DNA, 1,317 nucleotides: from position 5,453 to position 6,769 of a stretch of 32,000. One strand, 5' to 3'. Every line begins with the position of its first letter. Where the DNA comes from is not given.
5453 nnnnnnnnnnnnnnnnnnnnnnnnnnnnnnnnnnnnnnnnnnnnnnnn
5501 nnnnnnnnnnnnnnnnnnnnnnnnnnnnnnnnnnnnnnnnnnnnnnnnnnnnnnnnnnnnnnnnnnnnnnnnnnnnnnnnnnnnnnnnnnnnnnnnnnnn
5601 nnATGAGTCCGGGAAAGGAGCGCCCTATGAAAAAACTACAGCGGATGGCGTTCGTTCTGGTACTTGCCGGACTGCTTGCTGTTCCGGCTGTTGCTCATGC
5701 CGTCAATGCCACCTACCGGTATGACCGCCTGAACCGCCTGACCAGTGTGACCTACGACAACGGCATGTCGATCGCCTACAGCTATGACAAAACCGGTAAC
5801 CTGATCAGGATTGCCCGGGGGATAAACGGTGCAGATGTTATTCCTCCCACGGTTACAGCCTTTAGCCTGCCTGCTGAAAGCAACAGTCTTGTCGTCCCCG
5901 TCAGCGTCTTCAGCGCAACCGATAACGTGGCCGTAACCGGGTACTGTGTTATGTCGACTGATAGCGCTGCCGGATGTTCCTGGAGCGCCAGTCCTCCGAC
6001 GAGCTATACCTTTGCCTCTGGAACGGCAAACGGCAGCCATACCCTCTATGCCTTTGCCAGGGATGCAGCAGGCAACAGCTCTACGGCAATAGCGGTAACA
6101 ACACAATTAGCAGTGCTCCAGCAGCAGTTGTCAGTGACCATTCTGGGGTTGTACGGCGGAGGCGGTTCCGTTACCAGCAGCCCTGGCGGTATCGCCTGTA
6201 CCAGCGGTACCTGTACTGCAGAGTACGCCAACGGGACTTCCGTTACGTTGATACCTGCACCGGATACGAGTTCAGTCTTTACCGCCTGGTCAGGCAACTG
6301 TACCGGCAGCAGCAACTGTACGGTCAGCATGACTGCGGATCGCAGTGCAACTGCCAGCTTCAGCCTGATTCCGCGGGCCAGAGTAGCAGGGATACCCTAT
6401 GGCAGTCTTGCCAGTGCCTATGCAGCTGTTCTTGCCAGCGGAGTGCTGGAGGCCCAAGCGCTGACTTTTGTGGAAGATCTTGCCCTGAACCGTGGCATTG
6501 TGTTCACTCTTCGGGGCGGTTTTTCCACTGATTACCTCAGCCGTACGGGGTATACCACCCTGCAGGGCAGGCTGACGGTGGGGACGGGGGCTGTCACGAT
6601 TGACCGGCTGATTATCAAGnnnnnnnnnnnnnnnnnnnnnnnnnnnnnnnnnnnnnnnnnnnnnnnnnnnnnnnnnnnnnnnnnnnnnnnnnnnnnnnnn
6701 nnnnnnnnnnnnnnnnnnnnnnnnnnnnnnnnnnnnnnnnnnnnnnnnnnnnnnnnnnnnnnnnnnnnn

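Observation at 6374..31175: Unrecognised ~85-95-aa terminal module on six consecutive secreted proteins and, N-terminally, on a decaheme cytochrome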

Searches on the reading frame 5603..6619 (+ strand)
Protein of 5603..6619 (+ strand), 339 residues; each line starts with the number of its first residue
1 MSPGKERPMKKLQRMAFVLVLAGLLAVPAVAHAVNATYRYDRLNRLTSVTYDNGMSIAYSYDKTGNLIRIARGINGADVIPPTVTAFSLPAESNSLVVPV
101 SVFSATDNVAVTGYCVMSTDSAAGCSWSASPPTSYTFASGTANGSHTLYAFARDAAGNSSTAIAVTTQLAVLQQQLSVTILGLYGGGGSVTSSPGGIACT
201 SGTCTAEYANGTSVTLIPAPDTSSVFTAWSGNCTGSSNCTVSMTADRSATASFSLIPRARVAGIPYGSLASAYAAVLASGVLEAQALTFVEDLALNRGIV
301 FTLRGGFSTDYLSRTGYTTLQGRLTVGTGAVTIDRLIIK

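Call 5: search_protein_families(library=pfam, proteins=[window:5603-6619:+], max_evalue=0.01)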
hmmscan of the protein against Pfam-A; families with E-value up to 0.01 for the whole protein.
window:5603-6619:+ (339 aa): 3 families
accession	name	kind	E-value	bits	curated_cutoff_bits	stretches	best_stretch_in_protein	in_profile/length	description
PF18998.6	Flg_new_2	-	1.2e-08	35.3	23.6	1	201-256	14-72/73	Divergent InlB B-repeat domain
PF05593.20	RHS_repeat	-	2.2e-06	28.3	22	1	40-70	1-31/38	RHS Repeat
PF19077.6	Big_13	-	0.0034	18.3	27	1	128-163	59-94/102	Bacterial Ig-like domain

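Call 6: search_protein_families(library=ncbifam, proteins=[window:5603-6619:+], max_evalue=0.01)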
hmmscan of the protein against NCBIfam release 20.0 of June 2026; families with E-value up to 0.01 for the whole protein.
window:5603-6619:+ (339 aa): 3 families
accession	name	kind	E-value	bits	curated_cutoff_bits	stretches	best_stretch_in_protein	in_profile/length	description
TIGR01643.1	YD_repeat_2x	repeat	3.4e-05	24.2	15.8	1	40-71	1-32/42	YD repeat-containing protein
NF047446.1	barrel_OmpL47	domain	0.0035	17.8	40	0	131-166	29-65/68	OmpL47-type beta-barrel domain-containing protein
NF033510.3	Ca_tandemer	repeat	0.0037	17.6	50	1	103-160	40-96/96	Ca2+-stabilized repeat-containing adhesin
